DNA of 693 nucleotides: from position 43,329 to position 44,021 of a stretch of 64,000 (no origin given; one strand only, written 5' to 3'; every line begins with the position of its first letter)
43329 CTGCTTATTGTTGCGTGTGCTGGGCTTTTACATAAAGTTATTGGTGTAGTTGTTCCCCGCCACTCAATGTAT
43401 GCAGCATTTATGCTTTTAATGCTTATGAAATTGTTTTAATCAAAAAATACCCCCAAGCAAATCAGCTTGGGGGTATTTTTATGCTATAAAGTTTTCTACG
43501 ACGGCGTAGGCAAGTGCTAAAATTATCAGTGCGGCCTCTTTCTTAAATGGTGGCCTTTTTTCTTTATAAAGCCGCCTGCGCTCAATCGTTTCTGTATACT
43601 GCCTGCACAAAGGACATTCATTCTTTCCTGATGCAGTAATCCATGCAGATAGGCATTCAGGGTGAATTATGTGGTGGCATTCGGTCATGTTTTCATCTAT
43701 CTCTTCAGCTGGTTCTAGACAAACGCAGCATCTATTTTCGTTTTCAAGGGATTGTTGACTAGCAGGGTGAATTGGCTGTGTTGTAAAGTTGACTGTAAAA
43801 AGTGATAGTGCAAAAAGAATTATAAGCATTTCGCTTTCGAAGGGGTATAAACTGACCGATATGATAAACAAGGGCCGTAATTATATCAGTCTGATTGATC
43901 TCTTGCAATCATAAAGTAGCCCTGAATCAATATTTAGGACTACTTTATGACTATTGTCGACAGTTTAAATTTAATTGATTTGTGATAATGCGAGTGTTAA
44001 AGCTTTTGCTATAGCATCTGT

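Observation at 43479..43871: Bona fide RING-H2 (C3H2C3) finger in a bacterial anchored protein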

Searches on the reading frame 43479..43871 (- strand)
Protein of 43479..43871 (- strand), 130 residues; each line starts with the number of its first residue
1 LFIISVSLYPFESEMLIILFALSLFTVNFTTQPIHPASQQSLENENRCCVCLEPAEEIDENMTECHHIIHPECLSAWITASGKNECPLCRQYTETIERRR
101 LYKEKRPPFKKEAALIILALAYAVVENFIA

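Call 4: search_protein_families(library=pfam, proteins=[window:43479-43871:-], max_evalue=1)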
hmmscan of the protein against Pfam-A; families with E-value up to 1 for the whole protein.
window:43479-43871:- (130 aa): 17 families
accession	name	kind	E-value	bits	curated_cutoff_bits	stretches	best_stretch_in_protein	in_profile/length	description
PF13639.12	zf-RING_2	-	1.5e-08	35.2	27.3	1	47-90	2-44/44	Ring finger domain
PF12861.13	zf-ANAPC11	-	9e-08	32.5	25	1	47-94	14-62/65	Anaphase-promoting complex subunit 11 RING-H2 finger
PF12678.13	zf-rbx1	-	1e-06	29.3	31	1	45-90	11-55/55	RING-H2 zinc finger domain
PF00097.31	zf-C3HC4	-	2.4e-05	24.6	21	1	48-89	1-40/40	Zinc finger, C3HC4 type (RING finger)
PF14634.12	zf-RING_5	-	0.00021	21.6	27.9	1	48-91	2-43/43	zinc-RING finger domain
PF13920.12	zf-C3HC4_3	-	0.00047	20.3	27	1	45-94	2-47/49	Zinc finger, C3HC4 type (RING finger)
PF12906.13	RINGv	-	0.0005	20.6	21.6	1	48-89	1-47/47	RING-variant domain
PF17120.11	zf-RING_16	-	0.0015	18.6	27.4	1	44-87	3-45/57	RING/Ubox like zinc-binding domain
PF13923.12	zf-C3HC4_2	-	0.0027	17.9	27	1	47-89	1-40/40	Zinc finger, C3HC4 type (RING finger)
PF13445.12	zf-RING_UBOX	-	0.0038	17.6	25.2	1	48-87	1-39/39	RING-type zinc-finger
PF08746.17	zf-RING-like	-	0.031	14.9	26.6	1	63-89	17-43/43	RING-like domain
PF13966.11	zf-RVT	-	0.064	14.4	27.5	1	40-67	53-80/85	zinc-binding in reverse transcriptase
PF14570.12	zf-RING_4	-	0.099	12.9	27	1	48-91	1-45/48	RING/Ubox like zinc-binding domain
PF14447.12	Prok-RING_4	-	0.21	12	27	1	48-91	1-38/46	Prokaryotic RING finger family 4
PF23555.2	zf-RING_Vps41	-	0.24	11.5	30.3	0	46-89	1-50/52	Vps41 C-terminal RING finger domain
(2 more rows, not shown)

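Call 7: find_homologous_proteins(query=window:43479-43871:-, max_evalue=0.001)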
Query window:43479-43871:- (130 aa): 1 proteins with E <= 0.001 among 13 candidates.
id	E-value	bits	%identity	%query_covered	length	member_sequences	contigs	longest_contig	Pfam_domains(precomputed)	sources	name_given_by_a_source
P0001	4.9e-72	258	100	89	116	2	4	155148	PF00097.32,PF12678.14,PF13639.13,PF12861.14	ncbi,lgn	-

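Call 8: list_cluster_members(proteins=[P0001])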
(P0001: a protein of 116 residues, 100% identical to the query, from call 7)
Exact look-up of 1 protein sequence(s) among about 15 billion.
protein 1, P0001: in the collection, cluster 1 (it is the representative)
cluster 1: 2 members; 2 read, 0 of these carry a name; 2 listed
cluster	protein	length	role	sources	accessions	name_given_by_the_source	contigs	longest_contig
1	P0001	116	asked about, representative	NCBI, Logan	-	-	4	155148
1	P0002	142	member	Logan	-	-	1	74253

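Call 9: find_encoding_contigs(protein=P0001, flank=10000, max_places=6)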
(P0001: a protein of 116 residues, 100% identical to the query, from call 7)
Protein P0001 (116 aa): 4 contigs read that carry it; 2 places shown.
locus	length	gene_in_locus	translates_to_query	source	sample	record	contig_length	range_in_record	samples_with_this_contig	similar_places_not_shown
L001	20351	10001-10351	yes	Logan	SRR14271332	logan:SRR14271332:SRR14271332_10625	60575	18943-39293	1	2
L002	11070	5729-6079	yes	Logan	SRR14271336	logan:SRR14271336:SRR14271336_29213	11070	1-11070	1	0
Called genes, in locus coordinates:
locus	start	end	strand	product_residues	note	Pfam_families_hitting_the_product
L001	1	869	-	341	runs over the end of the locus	PF01066:CDP-OH_P_transf, PF04608:PgpA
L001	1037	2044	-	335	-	-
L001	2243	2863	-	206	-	-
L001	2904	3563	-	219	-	-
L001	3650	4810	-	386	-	PF01075:Glyco_transf_9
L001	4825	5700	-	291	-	PF03755:YicC-like_N, PF08340:YicC-like_C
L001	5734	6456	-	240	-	PF20772:TACO1_YebC_N, PF01709:Transcrip_reg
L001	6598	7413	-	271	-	-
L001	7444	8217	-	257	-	-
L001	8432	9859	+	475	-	PF01735:PLA2_B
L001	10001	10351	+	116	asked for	PF12678:zf-rbx1 (weak), PF12861:zf-ANAPC11, PF13639:zf-RING_2, PF00097:zf-C3HC4 (faint)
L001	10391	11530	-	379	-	PF05525:Branch_AA_trans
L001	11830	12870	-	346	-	PF05496:RuvB_N, PF00004:AAA, PF07728:AAA_5 (faint), PF17864:AAA_lid_4, PF05491:WHD_RuvB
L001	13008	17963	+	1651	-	PF12248:Methyltransf_FA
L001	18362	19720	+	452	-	PF05698:Trigger_C (weak)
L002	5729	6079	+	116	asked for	PF12678:zf-rbx1 (weak), PF12861:zf-ANAPC11, PF13639:zf-RING_2, PF00097:zf-C3HC4 (faint)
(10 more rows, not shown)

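Call 17: search_solved_structures(query=window:43479-43829:-, max_evalue=0.01, show_alignments=3)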
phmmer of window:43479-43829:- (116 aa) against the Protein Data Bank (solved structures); distinct sequences matched with E-value up to 0.01: 42.
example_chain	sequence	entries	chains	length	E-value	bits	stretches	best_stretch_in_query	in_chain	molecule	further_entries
5zbu_A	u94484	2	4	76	4e-06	30.3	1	29-78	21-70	E3 ubiquitin-protein ligase RNF13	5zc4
9n1f_A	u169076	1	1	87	6.9e-06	29.5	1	27-81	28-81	E3 ubiquitin-protein ligase ARK2C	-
5d0m_C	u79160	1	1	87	7.1e-06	29.5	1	27-81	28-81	RING finger protein 165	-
9qal_A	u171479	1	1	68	8.6e-06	29.2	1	28-81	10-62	E3 ubiquitin-protein ligase ARK2C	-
5d0k_C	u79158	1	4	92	9.3e-06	29.1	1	28-81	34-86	RING finger protein 165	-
5ulh_C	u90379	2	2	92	9.3e-06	29.1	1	28-81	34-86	E3 ubiquitin-protein ligase RNF165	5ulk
2kiz_A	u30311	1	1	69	2.1e-05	28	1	29-78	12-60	E3 ubiquitin-protein ligase Arkadia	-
5d0i_A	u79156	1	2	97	5.3e-05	26.7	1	28-81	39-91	RING finger protein 165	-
7p2k_A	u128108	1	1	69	6.3e-05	26.4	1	29-78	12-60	E3 ubiquitin-protein ligase Arkadia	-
1iym_A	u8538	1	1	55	9.2e-05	25.9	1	31-77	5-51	EL5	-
7bvw_A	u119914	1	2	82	0.00016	25.2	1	32-79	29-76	AT5G66160 protein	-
8a3t_U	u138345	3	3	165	0.00018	25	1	32-79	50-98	Anaphase-promoting complex subunit 11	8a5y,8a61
7r70_A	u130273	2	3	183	0.00022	24.7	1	29-81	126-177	Ubiquitin,E3 ubiquitin-protein ligase RNF165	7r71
8grm_N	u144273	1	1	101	0.00028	24.4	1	23-85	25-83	Ring1B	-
2ep4_A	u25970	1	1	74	0.00037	24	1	28-77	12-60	RING finger protein 24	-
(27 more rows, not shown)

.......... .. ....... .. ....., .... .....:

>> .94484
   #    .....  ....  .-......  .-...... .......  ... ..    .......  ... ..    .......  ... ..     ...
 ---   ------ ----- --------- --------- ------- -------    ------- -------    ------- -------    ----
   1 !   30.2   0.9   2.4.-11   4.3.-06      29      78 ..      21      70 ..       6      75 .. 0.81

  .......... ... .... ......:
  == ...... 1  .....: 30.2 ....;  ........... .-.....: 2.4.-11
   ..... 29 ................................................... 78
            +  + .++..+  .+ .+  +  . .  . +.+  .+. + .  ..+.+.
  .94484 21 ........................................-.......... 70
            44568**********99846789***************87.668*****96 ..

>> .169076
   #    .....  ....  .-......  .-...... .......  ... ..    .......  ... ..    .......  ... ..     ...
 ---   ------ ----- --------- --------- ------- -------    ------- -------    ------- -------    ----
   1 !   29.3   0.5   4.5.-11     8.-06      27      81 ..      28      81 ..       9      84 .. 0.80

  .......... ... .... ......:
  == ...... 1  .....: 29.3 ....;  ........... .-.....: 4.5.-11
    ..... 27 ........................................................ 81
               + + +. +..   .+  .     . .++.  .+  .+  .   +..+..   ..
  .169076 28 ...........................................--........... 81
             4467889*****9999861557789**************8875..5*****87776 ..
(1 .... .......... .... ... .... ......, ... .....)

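Call 18: search_protein_representatives(protein=P0001)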
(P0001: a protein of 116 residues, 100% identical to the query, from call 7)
Query: 116 residues. Proteins with E-value up to 0.001 (for the whole library): 1322; up to 1e-10: 6; up to 1e-30: 1. The best 150 are listed.
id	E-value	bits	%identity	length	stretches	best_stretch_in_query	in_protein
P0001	7.8e-73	258.1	100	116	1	1-116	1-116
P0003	2.7e-13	66.3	31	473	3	27-94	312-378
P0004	5.4e-13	65.4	40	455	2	19-78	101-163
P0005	3.9e-12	62.6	33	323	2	34-103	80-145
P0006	5.1e-12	62.2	26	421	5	30-91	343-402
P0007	1.9e-11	60.4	32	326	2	29-99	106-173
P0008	3.3e-10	56.4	34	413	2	18-79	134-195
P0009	4.7e-10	55.9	28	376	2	34-83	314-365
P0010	5.8e-10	55.6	39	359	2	29-102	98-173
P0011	6.0e-10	55.5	34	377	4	23-78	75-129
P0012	5.8e-09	52.4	32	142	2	30-87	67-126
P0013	6.7e-09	52.2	32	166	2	31-89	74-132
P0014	9.9e-09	51.6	34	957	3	28-78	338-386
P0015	1.0e-08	51.6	37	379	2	48-80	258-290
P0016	1.0e-08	51.6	34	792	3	33-77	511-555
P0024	4.3e-08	49.6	30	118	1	20-112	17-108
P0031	1.4e-07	48.0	36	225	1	9-86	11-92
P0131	7.5e-06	42.4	29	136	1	29-109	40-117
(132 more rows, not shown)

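Call 20: find_encoding_contigs(protein=P0002, flank=10000, max_places=3)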
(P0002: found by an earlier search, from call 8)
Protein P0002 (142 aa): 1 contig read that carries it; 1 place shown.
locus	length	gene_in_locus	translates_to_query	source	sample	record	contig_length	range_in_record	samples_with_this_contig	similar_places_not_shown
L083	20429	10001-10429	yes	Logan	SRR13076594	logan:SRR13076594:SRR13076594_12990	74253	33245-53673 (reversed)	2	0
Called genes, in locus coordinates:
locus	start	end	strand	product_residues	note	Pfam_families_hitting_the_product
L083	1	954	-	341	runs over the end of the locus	PF01066:CDP-OH_P_transf, PF04608:PgpA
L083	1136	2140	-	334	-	-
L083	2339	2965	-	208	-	-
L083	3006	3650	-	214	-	-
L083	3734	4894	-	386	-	PF01075:Glyco_transf_9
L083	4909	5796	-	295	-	PF03755:YicC-like_N, PF08340:YicC-like_C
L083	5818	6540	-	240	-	PF20772:TACO1_YebC_N, PF01709:Transcrip_reg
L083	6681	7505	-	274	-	-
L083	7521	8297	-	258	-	-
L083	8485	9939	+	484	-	PF01735:PLA2_B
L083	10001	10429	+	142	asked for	PF12678:zf-rbx1 (weak), PF12861:zf-ANAPC11, PF13639:zf-RING_2, PF00097:zf-C3HC4 (weak)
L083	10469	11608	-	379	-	PF05525:Branch_AA_trans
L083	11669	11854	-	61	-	-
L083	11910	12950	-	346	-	PF05496:RuvB_N, PF00004:AAA, PF07728:AAA_5 (faint), PF17864:AAA_lid_4, PF05491:WHD_RuvB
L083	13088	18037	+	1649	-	PF19193:Tectonin, PF12248:Methyltransf_FA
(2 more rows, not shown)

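Call 21: find_encoding_contigs(protein=P0003, flank=8000, max_places=3)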
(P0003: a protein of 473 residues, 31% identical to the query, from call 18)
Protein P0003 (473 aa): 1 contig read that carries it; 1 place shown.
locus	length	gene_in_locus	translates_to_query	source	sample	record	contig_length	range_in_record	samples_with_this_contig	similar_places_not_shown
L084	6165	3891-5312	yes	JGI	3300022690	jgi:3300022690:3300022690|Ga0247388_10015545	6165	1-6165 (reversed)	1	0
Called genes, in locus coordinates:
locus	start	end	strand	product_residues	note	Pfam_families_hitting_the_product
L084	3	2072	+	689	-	?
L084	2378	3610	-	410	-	PF01773:Nucleos_tra2_N, PF07670:Gate, PF07662:Nucleos_tra2_C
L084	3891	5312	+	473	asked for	PF12678:zf-rbx1, PF13639:zf-RING_2, PF13923:zf-C3HC4_2, PF12678:zf-rbx1, PF00097:zf-C3HC4, PF13639:zf-RING_2, PF13923:zf-C3HC4_2, PF14634:zf-RING_5, +24 more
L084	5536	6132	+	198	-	PF01928:CYTH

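Call 24: find_encoding_contigs(protein=P0009, flank=8000, max_places=2)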
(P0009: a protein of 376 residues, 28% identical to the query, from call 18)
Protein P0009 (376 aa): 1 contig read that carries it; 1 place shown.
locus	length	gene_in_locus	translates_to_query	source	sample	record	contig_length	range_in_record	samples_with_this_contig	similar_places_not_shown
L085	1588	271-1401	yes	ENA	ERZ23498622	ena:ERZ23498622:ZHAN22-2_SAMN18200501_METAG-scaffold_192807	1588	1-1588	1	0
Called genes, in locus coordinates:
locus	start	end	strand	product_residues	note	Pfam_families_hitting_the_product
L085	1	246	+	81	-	?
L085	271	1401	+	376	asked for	PF12678:zf-rbx1, PF12861:zf-ANAPC11 (weak), PF00097:zf-C3HC4, PF13639:zf-RING_2, PF13923:zf-C3HC4_2, PF12678:zf-rbx1, PF13639:zf-RING_2, PF13923:zf-C3HC4_2, +16 more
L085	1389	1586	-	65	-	?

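Call 25: find_encoding_contigs(protein=P0031, flank=8000, max_places=2)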
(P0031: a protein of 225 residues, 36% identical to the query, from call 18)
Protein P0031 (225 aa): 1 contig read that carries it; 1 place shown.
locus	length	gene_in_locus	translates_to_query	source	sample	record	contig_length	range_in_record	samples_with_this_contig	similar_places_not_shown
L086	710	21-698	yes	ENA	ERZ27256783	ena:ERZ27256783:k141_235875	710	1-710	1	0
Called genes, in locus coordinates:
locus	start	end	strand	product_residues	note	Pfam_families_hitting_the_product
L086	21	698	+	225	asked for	PF12678:zf-rbx1 (weak), PF00097:zf-C3HC4, PF12861:zf-ANAPC11 (weak), PF13445:zf-RING_UBOX (faint), PF13639:zf-RING_2, PF14634:zf-RING_5 (weak), PF17123:zf-RING_11 (weak), PF23555:zf-RING_Vps41 (weak), +1 more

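Call 29: find_related_loci(query=P0001, collection=metagenome_contigs, flank=6000)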
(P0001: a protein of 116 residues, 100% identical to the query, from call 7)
Query P0001 (116 aa) in metagenome_contigs; peptide patterns used: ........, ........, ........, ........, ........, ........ (x = any residue, [..] = any of these).
131 stretches matched a pattern; 6 encode a relative of the query (tblastn E <= 1e-3); 6 distinct loci.
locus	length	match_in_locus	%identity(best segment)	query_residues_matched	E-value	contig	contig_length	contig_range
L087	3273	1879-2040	34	31-86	3e-10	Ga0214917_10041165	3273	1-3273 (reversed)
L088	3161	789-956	37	20-76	7e-10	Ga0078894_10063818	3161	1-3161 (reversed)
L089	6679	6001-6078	62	51-76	2e-8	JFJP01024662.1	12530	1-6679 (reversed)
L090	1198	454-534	48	51-77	1e-7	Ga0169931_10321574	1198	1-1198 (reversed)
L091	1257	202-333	42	33-77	1e-7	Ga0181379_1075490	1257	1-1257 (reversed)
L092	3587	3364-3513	39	30-77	1e-5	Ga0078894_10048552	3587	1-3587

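Call 30: find_related_loci(query=P0001, collection=viral_contigs, flank=5000)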
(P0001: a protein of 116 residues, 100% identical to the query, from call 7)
Query P0001 (116 aa) in viral_contigs; peptide patterns used: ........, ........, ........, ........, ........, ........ (x = any residue, [..] = any of these).
12 stretches matched a pattern; 2 encode a relative of the query (tblastn E <= 1e-3); 2 distinct loci.
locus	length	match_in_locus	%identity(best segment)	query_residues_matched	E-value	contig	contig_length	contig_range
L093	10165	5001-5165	35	29-83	7e-5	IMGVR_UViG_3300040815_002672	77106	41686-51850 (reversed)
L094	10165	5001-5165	35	29-83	7e-5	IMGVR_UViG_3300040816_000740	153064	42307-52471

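Call 38: predict_structure(alignment_id=A1)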
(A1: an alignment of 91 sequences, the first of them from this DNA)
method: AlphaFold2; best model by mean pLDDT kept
length: 116 residues; sequences in the alignment: 91
mean_pLDDT: 80.0   pTM: 0.52
mean pLDDT of the five models: 80.0, 78.1, 77.6, 77.4, 76.8
residues with pLDDT >= 90: 46; 70-90: 34; 50-70: 36; < 50: 0
segments of 3 or more residues with pLDDT < 50: none
pLDDT, mean of each block of 10 residues (from residue 1): 70 67 62 90 71 89 94 92 71 72 95 92
secondary structure, 60 per line:
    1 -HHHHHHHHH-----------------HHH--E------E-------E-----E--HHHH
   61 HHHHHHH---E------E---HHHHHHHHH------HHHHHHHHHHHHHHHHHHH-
elements in order: H2-10 H57-67 H82-90 H97-115

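Call 43: fold_search(model_id=the predicted structure, library=pdb)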
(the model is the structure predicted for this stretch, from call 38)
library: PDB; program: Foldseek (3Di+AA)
matches with E <= 10: 370; with E <= 0.001: 0
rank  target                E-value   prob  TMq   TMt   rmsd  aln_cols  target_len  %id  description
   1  6wi7                  1.5e-03  1.00  0.33  0.20   4.6        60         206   33  RING1B-BMI1 fusion in closed conformation (released 2021-04-14)
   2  9ofv_e                2.4e-03  1.00  0.38  0.03   3.9        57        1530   26  Consensus reconstruction of the eukaryotic Ribosome-associated Quality Control complex (released 2025-06-11)
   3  6fga_D                2.6e-03  1.00  0.35  0.54   2.7        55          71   31  Crystal structure of TRIM21 E3 ligase, RING domain in complex with its cognate E2 conjugating enzyme UBE2E1 (released 2019-06-12)
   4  1x4j_MODEL_1_A        2.6e-03  1.00  0.34  0.50   8.5        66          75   26  Solution structure of RING finger in RING finger protein 38 (released 2005-11-14)
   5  4ui9_B                2.8e-03  1.00  0.34  0.46   4.2        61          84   23  Atomic structure of the human Anaphase-Promoting Complex (released 2015-06-17)
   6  5jg6_A                3.0e-03  1.00  0.34  0.62   4.5        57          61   24  APC11-Ubv shows role of noncovalent RING-Ubiquitin interactions in processive multiubiquitination and Ubiquitin chain  (released 2016-06-15)
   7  5g04_B                3.5e-03  1.00  0.35  0.47   4.4        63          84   24  Structure of the human APC-Cdc20-Hsl1 complex (released 2016-05-25)
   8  9gy4_F                4.4e-03  1.00  0.37  0.03   3.5        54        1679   28  60S ribosomal subunit in complex with E3-UFM1 ligase and RQC machinery components NEMF and LTN1 (Composite map) (released 2025-05-14)
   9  9gaw_C                5.2e-03  1.00  0.36  0.50   5.9        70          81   23  High-resolution structure of the Anaphase-promoting complex/cyclosome (APC/C) bound to co-activator Cdh1 (released 2024-08-14)
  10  8pkp_C                5.2e-03  0.99  0.36  0.49   9.3        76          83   20  Cryo-EM structure of the apo Anaphase-promoting complex/cyclosome (APC/C) at 3.2 Angstrom resolution (released 2023-07-19)
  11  8a3t_U                5.6e-03  0.97  0.39  0.39  12.1       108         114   19  S. cerevisiae APC/C-Cdh1 complex (released 2022-08-31)
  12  2h0d_B                6.1e-03  0.94  0.33  0.38   9.9        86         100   27  Structure of a Bmi-1-Ring1B Polycomb group ubiquitin ligase complex (released 2006-05-23)
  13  8gbq_B                6.6e-03  1.00  0.35  0.43   2.0        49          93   31  Structure of RNF125 in complex with UbcH5b (released 2023-07-19)
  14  2ea6_MODEL_1_A        6.6e-03  0.98  0.32  0.52   7.2        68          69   25  Solution Structure of the RING domain of the human ring finger protein 4 (released 2007-07-31)
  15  7nd1_MODEL_1_A        6.6e-03  0.91  0.33  0.37  11.2        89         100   25  First-in-class small molecule inhibitors of Polycomb Repressive Complex 1 (PRC1) RING domain (released 2021-06-16)
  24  1iym_MODEL_1_A        9.8e-03  0.96  0.29  0.54   4.1        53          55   34  RING-H2 finger domain of EL5 (released 2003-07-22)
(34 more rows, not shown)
